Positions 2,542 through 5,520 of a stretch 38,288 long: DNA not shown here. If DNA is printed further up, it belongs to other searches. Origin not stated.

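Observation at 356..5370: HepT/MNT toxin-antitoxin module embedded between mod and res of a Type III R-M operon, all four ORFs translationally coupled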

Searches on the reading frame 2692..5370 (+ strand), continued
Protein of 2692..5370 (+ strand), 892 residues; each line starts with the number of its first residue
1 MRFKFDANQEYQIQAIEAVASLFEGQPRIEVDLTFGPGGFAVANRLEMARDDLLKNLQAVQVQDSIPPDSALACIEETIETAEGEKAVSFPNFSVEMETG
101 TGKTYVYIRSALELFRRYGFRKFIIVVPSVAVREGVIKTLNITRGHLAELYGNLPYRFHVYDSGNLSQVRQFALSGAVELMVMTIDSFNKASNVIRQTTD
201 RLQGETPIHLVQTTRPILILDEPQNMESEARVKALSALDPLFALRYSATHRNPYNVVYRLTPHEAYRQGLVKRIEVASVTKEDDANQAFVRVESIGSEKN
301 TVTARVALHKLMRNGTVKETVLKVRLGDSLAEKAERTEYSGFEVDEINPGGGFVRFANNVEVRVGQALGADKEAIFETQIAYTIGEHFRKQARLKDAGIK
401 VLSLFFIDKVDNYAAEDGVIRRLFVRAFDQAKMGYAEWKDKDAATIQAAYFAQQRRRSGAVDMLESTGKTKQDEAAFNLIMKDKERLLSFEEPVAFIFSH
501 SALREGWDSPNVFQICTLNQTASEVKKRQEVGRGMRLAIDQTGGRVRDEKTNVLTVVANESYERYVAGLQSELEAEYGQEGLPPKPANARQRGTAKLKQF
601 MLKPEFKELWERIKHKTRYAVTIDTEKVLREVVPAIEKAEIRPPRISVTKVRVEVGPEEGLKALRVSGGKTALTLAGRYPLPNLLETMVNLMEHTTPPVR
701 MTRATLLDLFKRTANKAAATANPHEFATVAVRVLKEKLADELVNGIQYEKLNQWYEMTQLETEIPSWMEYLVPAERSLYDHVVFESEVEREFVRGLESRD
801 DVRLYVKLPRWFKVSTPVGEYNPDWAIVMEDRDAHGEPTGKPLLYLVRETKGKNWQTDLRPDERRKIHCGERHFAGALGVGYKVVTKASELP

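Call 33: search_protein_families(library=pfam, proteins=[L019:5077-5871:+, L056:5053-5793:+, L094:2972-3919:+, L079:4930-5991:+, L088:2256-3776:+, L091:2223-3122:+, L091:3124-3759:+, L147:2099-3991:+, L139:2129-2848:+, L160:1679-2161:+], max_evalue=0.001)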
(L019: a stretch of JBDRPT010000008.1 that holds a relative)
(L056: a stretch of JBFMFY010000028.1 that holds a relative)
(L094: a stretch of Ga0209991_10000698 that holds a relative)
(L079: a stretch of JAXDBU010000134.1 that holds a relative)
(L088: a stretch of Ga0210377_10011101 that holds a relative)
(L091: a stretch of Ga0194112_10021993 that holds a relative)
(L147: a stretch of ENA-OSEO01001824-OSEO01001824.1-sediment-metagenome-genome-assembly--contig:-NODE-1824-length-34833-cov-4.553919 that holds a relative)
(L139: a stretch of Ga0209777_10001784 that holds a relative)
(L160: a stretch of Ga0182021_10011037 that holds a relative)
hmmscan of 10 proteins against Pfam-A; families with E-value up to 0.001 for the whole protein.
L019:5077-5871:+ (264 aa): 1 family
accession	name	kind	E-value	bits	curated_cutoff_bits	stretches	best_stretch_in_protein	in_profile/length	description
PF12686.12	DUF3800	-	1.4e-13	52.3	21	1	10-219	2-147/149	Protein of unknown function (DUF3800)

L056:5053-5793:+ (246 aa): 1 family
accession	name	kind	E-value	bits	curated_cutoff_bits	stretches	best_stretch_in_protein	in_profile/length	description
PF12686.12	DUF3800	-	7e-13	50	21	1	8-195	1-148/149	Protein of unknown function (DUF3800)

L094:2972-3919:+ (315 aa): 0 families

L079:4930-5991:+ (353 aa): 1 family
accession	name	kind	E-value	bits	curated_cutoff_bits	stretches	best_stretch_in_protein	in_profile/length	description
PF13091.12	PLDc_2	-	2.8e-08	34.1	27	1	32-154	14-132/132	PLD-like domain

L088:2256-3776:+ (506 aa): 4 families
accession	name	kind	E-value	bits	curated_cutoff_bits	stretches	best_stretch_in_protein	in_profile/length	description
PF13173.12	AAA_14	-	7.5e-25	87.9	27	1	61-201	3-128/129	AAA domain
PF13635.12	DUF4143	-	3.2e-12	46.9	28.1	1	294-452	10-160/160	Domain of unknown function (DUF4143)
PF01637.24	ATPase_2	-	0.00017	21.9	33.2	0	44-87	4-46/225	ATPase domain predominantly from Archaea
PF13191.12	AAA_16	-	0.00048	21.1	32.6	0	51-171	15-104/167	AAA ATPase domain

L091:2223-3122:+ (299 aa): 1 family
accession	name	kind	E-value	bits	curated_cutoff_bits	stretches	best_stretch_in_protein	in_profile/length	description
PF18144.7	SMODS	-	6.5e-06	26.9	26.5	1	16-144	16-133/164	Second Messenger Oligonucleotide or Dinucleotide Synthetase domain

L091:3124-3759:+ (211 aa): 1 family
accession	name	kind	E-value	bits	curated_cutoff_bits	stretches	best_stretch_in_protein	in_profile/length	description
PF18153.7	Cap15_CD_rec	-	8.9e-17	62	31.2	1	67-187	2-120/122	Cap15, cyclic dinucleotide receptor domain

L147:2099-3991:+ (630 aa): 1 family
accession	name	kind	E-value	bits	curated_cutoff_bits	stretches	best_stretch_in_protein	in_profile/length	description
PF03235.19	GmrSD_N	-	2e-30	106.8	33.2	1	29-275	2-198/199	GmrSD restriction endonuclease, N-terminal domain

L139:2129-2848:+ (239 aa): 0 families

L160:1679-2161:+ (160 aa): 0 families
